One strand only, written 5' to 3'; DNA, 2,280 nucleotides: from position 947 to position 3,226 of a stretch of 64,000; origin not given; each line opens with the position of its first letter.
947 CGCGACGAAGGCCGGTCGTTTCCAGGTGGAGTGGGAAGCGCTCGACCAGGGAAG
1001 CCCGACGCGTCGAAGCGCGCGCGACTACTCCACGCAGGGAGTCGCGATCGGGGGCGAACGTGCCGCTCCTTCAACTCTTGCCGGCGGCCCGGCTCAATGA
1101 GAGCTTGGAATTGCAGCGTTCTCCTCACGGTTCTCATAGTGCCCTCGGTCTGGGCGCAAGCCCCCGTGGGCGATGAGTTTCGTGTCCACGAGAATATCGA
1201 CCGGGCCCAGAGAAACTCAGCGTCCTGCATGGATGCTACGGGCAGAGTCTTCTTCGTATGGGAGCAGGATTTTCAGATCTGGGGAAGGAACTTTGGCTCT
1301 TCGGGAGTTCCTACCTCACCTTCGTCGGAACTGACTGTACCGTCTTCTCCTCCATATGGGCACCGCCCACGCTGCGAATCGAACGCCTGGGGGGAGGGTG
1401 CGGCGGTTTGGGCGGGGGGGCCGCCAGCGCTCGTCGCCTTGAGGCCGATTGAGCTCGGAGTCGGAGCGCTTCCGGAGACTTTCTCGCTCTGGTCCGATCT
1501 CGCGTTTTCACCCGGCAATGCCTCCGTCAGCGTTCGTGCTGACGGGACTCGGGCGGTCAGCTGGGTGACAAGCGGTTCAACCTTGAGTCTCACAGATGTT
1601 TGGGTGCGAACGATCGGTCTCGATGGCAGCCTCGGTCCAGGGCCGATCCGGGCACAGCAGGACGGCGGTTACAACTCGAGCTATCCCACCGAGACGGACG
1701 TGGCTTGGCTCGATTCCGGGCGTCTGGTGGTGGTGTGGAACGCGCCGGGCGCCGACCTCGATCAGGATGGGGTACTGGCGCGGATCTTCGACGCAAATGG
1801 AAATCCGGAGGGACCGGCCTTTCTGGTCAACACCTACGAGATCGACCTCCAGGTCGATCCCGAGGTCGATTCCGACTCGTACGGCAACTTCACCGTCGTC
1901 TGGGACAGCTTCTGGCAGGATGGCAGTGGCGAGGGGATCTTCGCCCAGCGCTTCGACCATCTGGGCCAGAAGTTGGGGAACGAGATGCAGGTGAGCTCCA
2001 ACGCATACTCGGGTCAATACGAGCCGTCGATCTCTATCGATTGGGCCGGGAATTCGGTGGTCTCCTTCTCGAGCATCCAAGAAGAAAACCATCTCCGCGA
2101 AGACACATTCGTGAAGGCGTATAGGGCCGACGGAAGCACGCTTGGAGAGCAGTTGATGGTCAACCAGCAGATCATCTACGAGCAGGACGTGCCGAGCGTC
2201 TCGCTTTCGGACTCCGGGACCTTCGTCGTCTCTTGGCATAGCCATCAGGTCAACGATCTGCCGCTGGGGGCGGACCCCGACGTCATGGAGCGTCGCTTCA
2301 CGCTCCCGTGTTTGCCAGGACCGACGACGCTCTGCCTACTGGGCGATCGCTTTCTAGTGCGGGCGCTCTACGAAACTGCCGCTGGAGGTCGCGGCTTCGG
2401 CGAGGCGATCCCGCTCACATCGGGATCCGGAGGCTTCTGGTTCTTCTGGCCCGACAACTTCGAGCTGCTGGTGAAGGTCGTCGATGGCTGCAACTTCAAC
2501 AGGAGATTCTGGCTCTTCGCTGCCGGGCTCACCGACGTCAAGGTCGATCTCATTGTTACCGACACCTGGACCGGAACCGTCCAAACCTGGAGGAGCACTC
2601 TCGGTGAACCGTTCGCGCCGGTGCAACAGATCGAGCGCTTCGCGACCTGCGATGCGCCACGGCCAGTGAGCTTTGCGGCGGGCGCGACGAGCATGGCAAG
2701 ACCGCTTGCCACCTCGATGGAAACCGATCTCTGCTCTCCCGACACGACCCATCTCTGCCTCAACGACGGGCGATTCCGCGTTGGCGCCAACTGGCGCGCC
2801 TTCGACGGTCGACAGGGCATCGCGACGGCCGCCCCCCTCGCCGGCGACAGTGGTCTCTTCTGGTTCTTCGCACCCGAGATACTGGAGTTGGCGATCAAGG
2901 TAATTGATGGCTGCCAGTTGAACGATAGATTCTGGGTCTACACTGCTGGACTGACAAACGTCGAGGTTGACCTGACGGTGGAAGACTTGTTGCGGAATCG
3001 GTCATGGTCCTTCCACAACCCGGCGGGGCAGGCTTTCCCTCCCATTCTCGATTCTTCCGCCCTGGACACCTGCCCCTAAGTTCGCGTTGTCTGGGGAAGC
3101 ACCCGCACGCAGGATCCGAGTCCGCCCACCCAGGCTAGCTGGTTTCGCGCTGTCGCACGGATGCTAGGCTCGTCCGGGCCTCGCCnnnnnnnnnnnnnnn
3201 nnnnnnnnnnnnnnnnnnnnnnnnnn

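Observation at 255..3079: Two translationally coupled paralogous secreted repeat proteins with an unrecognised 45-50 aa repeat and a duplicated Cys-bounded C-terminal domain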

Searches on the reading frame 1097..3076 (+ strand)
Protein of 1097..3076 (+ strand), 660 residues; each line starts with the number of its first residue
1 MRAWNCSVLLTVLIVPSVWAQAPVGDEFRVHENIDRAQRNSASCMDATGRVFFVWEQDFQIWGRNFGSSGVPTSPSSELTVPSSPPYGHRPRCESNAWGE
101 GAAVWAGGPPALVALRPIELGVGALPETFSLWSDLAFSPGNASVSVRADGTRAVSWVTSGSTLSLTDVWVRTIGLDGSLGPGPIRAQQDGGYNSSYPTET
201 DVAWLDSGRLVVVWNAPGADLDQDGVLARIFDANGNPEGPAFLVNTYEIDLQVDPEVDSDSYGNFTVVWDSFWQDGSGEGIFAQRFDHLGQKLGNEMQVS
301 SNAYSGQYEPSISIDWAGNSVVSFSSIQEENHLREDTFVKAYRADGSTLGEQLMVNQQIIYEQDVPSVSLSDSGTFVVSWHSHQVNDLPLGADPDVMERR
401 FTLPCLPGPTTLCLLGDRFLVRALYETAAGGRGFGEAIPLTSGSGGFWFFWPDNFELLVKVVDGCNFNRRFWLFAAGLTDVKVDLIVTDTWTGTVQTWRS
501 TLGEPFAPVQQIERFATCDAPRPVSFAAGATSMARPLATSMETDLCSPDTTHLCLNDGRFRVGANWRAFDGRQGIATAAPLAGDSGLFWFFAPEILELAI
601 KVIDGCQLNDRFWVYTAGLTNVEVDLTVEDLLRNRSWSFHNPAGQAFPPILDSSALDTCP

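Call 4: search_protein_families(library=pfam, proteins=[window:1097-3076:+], max_evalue=10)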
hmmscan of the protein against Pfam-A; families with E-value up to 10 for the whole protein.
window:1097-3076:+ (660 aa): 0 families

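Call 5: search_protein_families(library=ncbifam, proteins=[window:1097-3076:+], max_evalue=10)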
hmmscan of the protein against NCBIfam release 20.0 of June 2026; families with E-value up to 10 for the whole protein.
window:1097-3076:+ (660 aa): 0 families

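Call 6: find_homologous_proteins(query=window:1097-3076:+, max_evalue=0.001)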
Query window:1097-3076:+ (660 aa): 193 proteins with E <= 0.001 among 8000 candidates; the best 120 are listed.
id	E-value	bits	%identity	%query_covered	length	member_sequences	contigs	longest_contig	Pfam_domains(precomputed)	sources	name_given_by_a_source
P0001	0.0e+0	1543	100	100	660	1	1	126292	-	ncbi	-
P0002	1.1e-294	997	78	84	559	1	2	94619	-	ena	-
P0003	1.4e-289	981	81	78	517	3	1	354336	-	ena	-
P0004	1.0e-267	908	63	99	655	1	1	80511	-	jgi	-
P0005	2.1e-230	785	65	83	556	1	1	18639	-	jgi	-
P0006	4.0e-146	506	44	97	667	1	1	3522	-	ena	-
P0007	1.0e-141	492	42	100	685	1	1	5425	-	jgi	-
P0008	9.4e-139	482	46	78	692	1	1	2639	-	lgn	-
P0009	1.3e-138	482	50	70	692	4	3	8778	-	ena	-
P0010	1.5e-138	481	40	94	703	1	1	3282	-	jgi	-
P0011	2.4e-137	477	42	99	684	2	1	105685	-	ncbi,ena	-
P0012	6.3e-137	476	40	75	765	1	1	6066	-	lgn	-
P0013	1.7e-136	475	49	49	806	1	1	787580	-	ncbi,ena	-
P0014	3.4e-136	474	47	79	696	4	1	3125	-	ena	-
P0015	3.2e-133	464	43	90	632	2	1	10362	-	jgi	-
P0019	1.2e-130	455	39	100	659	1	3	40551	-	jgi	jgi:hypothetical protein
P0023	3.3e-128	447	41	98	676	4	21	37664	-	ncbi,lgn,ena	-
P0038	1.7e-91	326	31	33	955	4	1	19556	PF00353.26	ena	-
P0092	1.3e-43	168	34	30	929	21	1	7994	PF00353.26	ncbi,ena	ncbi:MAG: calcium-binding protein [Pseudomonadales bacterium]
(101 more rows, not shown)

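Call 7: search_solved_structures(query=window:1097-3076:+, max_evalue=10, show_alignments=2)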
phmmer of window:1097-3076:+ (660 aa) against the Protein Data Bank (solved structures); distinct sequences matched with E-value up to 10: 0.

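Call 12: find_encoding_contigs(protein=P0001, flank=10000, max_places=3)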
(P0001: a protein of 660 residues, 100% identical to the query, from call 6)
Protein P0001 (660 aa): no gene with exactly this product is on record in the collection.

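Call 13: find_encoding_contigs(protein=P0004, flank=10000, max_places=3)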
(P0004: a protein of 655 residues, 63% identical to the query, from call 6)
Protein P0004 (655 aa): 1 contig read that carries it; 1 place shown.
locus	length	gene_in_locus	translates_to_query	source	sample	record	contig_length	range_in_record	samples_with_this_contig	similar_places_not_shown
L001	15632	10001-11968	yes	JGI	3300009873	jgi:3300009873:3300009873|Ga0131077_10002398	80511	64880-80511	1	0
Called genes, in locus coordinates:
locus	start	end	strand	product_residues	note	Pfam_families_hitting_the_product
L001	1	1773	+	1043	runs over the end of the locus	PF02012:BNR (faint), PF15902:Sortilin-Vps10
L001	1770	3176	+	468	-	PF00266:Aminotran_5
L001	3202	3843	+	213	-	-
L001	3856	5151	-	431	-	PF00155:Aminotran_1_2, PF12897:Asp_aminotransf (weak)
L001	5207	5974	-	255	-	PF00142:Fer4_NifH (faint), PF01656:CbiA, PF02374:ArsA_ATPase (weak), PF06564:CBP_BcsQ, PF09140:MipZ (weak), PF10609:ParA, PF13614:AAA_31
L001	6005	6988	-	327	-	PF08240:ADH_N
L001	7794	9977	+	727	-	PF13204:Apiosidase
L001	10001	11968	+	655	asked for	-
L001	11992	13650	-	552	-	PF13476:AAA_23 (faint), PF00005:ABC_tran, PF02463:SMC_N (faint), PF13304:AAA_21 (faint), PF13555:AAA_29 (faint), PF12848:ABC_tran_Xtn, PF00005:ABC_tran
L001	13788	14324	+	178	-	-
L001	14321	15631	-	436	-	?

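Call 14: find_encoding_contigs(protein=P0003, flank=10000, max_places=3)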
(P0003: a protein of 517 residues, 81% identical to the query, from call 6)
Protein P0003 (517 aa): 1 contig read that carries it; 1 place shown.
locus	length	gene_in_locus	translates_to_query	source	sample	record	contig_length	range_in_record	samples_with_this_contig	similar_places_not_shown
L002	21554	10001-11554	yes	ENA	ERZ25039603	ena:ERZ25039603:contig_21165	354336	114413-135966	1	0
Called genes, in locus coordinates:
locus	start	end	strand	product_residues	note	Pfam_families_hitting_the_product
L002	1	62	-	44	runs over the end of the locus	-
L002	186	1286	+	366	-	PF02085:Cytochrom_CIII (faint), PF09699:Paired_CXXCH_1 (faint), PF14522:Cytochrome_C7 (faint), PF14537:Cytochrom_c3_2 (faint), PF22113:Mtrc-MtrF_II-IV_dom (faint)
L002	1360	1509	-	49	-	-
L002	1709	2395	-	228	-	-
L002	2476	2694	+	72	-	-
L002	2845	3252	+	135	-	-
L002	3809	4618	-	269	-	-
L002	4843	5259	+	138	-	PF01292:Ni_hydr_CYTB (weak)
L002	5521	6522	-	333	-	PF02085:Cytochrom_CIII (faint), PF14522:Cytochrome_C7 (faint), PF14537:Cytochrom_c3_2 (faint)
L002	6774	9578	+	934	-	PF13204:Apiosidase, PF12904:Collagen_bind_2 (weak)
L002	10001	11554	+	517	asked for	-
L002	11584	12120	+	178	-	PF01292:Ni_hydr_CYTB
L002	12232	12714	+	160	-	PF01909:NTP_transf_2, PF18765:Polbeta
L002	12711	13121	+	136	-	PF01934:HepT-like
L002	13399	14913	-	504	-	PF03264:Cytochrom_NNT, PF14522:Cytochrome_C7 (faint)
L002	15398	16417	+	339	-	PF07992:Pyr_redox_2, PF00070:Pyr_redox (weak)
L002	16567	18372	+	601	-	PF07287:AtuA, PF23544:AtuA_ferredoxin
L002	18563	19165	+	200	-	PF00378:ECH_1, PF16113:ECH_2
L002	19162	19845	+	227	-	PF00702:Hydrolase, PF12710:HAD, PF13419:HAD_2, PF13242:Hydrolase_like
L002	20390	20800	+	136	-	PF08669:GCV_T_C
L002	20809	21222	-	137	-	PF01521:Fe-S_biosyn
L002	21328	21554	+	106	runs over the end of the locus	-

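Call 19: find_related_loci(query=A1, collection=genome_contigs, flank=10000)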
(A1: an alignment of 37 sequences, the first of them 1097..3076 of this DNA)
Query A1 (660 aa) in genome_contigs; peptide patterns used: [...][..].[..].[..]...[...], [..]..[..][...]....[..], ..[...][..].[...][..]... (x = any residue, [..] = any of these).
597 stretches matched a pattern (row limit reached: there are more); 544 encode a relative of the query (tblastn E <= 1e-3); the best 80 are kept; 79 distinct loci.
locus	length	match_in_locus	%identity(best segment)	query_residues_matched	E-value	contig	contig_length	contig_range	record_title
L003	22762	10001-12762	44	1-660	6e-153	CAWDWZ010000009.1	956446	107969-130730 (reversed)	MAG: Thermoanaerobaculia bacterium isolate MFD05942.bin.2.306 genome assembly, contig: contig_721, whole genome shotgun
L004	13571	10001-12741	42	2-660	6e-147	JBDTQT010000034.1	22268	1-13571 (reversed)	MAG: Thermoanaerobaculia bacterium isolate cluster3_bin.229 NODE_7890_length_22268_cov_10.272498, whole genome shotgun s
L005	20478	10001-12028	42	4-660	8e-145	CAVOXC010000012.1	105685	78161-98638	MAG: uncultured Acidobacteriota bacterium isolate MFD09964.bin.2.193 genome assembly, contig: contig_652, whole genome s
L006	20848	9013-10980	41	11-659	2e-131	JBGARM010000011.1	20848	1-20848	MAG: Thermoanaerobaculia bacterium isolate MAG_AAO_AS.69 AAOAS-69_NODE_11_length_20848_cov_3.981468, whole genome shotgu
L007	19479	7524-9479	36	5-659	9e-104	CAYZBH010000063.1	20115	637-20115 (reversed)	MAG TPA_asm: uncultured Thermoanaerobaculia bacterium isolate binchicken_co118_267 genome assembly, contig: NODE_2688_le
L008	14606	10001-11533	37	164-659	6e-88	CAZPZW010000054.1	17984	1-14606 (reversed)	MAG TPA_asm: uncultured Thermoanaerobaculia bacterium isolate SRP173033_co2_58 genome assembly, contig: NODE_1314_length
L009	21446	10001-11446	38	192-660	8e-89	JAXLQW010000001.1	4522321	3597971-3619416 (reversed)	MAG: Thermoanaerobaculia bacterium isolate STL-ACI13 C1.108.fa-1, whole genome shotgun sequence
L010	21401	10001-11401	39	208-660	2e-82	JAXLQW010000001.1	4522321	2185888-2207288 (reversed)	MAG: Thermoanaerobaculia bacterium isolate STL-ACI13 C1.108.fa-1, whole genome shotgun sequence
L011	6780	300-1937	33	137-659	4e-80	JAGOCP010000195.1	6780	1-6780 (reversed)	MAG: Thermoanaerobaculia bacterium isolate Go_SlAct_bin_66 Go_SlAct_65927_length_6780_cov_7.613558, whole genome shotgun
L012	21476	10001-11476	34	207-659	2e-77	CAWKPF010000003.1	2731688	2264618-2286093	MAG: uncultured Acidobacteriota bacterium isolate MFD09779.bin.1.69 genome assembly, contig: contig_21579, whole genome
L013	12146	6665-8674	31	2-660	7e-77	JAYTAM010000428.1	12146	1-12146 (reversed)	MAG: Thermoanaerobaculia bacterium isolate GFS_13892 GFS_13892_427, whole genome shotgun sequence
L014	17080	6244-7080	48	405-659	2e-71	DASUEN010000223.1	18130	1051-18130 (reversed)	MAG TPA_asm: Thermoanaerobaculia bacterium isolate SMAG_U1354 k141_630868, whole genome shotgun sequence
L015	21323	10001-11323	35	207-659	1e-71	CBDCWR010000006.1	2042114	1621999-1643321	MAG: Candidatus Multivoraceae bacterium isolate 652d70b7-ea99-405b-b753-5a6e501b7d32 genome assembly, contig: contig_6,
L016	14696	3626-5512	32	21-656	1e-69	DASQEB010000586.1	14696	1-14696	MAG TPA_asm: Thermoanaerobaculia bacterium isolate SMAG_U11742 k141_761463, whole genome shotgun sequence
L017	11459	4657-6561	32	184-660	5e-67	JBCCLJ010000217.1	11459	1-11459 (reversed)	MAG: Acidobacteriota bacterium isolate P01_C01_bin.24 k141_16060_length_11459_cov_86.8456, whole genome shotgun sequence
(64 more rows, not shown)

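Call 20: predict_structure(alignment_id=A1)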
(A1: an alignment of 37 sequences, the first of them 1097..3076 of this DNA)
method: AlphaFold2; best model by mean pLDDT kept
length: 660 residues; sequences in the alignment: 37
mean_pLDDT: 88.2   pTM: 0.88
mean pLDDT of the five models: 88.2, 87.7, 86.5, 86.5, 86.1
residues with pLDDT >= 90: 443; 70-90: 151; 50-70: 47; < 50: 19
segments of 3 or more residues with pLDDT < 50: 1-17
pLDDT, mean of each block of 10 residues (from residue 1): 40 49 90 85 96 92 94 92 60 95 85 91 90 85 93 90 77 91 81 72 92 91 92 89 93 95 96 88 97 95 89 96 92 89 93 85 93 96 68 84 92 94 94 93 92 90 92 94 96 95 92 89 71 61 83 94 96 95 92 89 93 94 97 96 94 90
secondary structure, 60 per line:
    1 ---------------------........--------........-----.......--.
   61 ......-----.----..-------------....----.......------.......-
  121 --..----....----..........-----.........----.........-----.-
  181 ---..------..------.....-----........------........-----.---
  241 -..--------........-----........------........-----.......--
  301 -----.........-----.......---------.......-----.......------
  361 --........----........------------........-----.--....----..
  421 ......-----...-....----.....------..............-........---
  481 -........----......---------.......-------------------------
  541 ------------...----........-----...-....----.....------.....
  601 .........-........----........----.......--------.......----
elements in order: E22-29 E38-45 E51-57 E60-66 E92-95 E100-106 E113-119 E129-132 E137-146 E152-160 E165-173 E200-204 E210-217 E224-231 E252-259 E265-272 E279-286 E292-298 E306-314 E320-326 E336-342 E348-354 E363-370 E375-382 E395-402 E411-414 E419-426 E432-434 E436-439 E444-448 E455-464 H465-468 E470-477 E482-489 E494-499 E509-515 E553-555 E560-567 E573-575 E577-580 E585-589 E596-605 H606-609 E611-618 E623-630 E635-641 E650-656
